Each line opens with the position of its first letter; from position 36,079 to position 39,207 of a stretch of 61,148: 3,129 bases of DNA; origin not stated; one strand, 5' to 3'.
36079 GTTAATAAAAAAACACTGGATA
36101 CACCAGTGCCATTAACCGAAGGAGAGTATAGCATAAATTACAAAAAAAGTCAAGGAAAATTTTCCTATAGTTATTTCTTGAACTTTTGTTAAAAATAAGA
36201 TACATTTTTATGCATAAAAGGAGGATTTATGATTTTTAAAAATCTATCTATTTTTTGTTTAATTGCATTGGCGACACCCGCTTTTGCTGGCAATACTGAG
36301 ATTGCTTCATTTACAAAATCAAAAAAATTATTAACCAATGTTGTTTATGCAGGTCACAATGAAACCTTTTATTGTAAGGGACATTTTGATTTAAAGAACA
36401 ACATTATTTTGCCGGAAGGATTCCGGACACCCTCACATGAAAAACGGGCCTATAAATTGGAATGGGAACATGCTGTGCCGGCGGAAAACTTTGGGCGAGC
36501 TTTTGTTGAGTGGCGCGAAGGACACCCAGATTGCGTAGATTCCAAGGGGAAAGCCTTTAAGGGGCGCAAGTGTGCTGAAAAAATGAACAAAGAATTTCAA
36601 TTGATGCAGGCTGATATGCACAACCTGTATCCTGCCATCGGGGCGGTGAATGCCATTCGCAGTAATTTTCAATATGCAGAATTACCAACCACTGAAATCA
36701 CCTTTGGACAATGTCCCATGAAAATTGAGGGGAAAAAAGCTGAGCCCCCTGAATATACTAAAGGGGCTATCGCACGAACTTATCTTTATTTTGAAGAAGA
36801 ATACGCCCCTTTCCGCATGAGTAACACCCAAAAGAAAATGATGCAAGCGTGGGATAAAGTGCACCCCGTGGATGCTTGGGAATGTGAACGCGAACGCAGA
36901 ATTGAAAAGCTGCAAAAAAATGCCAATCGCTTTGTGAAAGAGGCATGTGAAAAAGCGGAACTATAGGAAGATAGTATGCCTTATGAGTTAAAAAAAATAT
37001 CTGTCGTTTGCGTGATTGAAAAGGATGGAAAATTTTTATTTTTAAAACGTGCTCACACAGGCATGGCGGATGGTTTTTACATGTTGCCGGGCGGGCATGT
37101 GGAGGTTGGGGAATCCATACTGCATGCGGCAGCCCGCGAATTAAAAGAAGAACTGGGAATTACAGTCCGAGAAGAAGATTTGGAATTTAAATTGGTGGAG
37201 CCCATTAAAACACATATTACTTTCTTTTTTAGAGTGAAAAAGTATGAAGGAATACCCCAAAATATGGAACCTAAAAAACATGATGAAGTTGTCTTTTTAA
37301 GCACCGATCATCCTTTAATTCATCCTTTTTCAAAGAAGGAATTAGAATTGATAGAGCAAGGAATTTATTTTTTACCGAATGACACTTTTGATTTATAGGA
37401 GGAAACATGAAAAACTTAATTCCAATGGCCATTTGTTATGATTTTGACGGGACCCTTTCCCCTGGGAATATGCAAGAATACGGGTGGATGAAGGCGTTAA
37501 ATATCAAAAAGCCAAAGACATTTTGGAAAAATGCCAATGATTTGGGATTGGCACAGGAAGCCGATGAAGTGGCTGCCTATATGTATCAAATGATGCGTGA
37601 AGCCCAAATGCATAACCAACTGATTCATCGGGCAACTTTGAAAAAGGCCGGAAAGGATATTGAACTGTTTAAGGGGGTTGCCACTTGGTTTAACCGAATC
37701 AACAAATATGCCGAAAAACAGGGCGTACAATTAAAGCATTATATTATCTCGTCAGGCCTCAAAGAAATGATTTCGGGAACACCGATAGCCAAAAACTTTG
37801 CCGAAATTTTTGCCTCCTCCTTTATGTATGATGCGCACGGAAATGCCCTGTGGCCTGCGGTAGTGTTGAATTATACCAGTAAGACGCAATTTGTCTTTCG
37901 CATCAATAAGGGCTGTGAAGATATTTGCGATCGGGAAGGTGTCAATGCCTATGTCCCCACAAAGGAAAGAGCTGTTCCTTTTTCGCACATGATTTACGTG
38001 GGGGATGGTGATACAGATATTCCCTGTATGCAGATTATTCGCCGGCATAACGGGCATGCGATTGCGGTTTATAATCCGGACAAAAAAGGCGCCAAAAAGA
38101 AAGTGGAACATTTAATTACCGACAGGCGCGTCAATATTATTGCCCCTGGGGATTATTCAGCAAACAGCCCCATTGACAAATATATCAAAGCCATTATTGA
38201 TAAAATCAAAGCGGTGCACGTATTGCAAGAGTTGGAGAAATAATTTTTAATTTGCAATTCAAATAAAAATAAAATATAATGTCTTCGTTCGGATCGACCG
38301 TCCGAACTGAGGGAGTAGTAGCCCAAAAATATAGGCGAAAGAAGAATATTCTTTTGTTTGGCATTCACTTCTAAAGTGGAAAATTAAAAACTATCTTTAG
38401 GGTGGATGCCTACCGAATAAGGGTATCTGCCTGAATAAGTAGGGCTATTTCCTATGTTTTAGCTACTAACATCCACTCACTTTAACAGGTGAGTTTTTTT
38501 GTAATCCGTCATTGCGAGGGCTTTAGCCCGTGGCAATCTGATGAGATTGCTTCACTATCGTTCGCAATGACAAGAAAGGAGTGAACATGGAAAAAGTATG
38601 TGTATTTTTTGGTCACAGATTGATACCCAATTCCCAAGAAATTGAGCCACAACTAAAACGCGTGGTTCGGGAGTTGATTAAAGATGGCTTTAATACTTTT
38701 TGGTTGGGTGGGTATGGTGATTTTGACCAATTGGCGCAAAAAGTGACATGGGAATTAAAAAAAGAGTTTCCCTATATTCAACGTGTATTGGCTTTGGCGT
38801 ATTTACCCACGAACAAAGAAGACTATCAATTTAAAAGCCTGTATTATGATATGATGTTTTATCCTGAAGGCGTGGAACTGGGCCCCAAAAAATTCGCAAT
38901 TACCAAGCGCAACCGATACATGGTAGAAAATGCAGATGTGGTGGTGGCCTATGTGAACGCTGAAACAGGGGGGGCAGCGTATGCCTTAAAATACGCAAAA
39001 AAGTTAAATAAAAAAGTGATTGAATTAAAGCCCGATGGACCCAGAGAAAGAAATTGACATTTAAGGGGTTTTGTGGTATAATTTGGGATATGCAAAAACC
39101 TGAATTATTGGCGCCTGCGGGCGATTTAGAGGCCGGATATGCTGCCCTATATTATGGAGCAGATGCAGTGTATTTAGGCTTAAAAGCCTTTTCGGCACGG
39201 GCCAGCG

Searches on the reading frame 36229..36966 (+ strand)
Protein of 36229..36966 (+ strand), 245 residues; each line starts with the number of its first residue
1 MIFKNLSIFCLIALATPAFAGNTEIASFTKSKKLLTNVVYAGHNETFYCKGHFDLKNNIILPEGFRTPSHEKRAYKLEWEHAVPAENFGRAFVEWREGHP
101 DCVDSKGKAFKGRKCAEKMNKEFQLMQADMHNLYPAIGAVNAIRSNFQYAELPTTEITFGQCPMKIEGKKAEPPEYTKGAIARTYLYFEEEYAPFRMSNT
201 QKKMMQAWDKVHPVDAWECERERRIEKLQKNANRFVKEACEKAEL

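Call 16: search_protein_families(library=pfam, proteins=[window:36229-36966:+], max_evalue=0.001)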
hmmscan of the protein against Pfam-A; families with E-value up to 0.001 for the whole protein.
window:36229-36966:+ (245 aa): 1 family
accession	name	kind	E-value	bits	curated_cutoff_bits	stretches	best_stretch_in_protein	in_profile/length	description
PF04231.19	Endonuclease_1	-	3.9e-30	105.8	25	1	69-240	69-235/235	Endonuclease I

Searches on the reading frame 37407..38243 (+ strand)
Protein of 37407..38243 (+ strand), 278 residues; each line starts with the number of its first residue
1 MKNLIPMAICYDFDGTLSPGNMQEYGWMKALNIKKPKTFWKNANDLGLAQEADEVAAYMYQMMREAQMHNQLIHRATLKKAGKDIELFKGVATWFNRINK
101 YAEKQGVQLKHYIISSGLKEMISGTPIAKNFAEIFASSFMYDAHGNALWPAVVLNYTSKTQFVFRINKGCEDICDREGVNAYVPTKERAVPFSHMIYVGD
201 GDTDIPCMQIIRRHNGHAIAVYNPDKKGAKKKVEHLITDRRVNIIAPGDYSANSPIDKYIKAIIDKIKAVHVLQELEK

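Call 16: search_protein_families(library=pfam, proteins=[window:37407-38243:+], max_evalue=0.001)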
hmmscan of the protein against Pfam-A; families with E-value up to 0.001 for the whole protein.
window:37407-38243:+ (278 aa): 2 families
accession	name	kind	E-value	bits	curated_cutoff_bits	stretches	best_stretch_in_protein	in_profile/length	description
PF06888.18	Put_Phosphatase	-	4.9e-09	36.4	27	1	42-212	29-189/234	Putative Phosphatase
PF12710.13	HAD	-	2.9e-08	34.8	27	1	11-209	3-189/189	haloacid dehalogenase-like hydrolase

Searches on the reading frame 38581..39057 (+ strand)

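Call 16: search_protein_families(library=pfam, proteins=[window:38581-39057:+], max_evalue=0.001)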
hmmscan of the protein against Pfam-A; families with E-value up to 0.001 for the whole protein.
window:38581-39057:+ (158 aa): 1 family
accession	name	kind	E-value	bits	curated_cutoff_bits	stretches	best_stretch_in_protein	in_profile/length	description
PF06908.16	YpsA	-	5.9e-07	30.1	27.7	1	18-144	21-154/168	YspA SLOG family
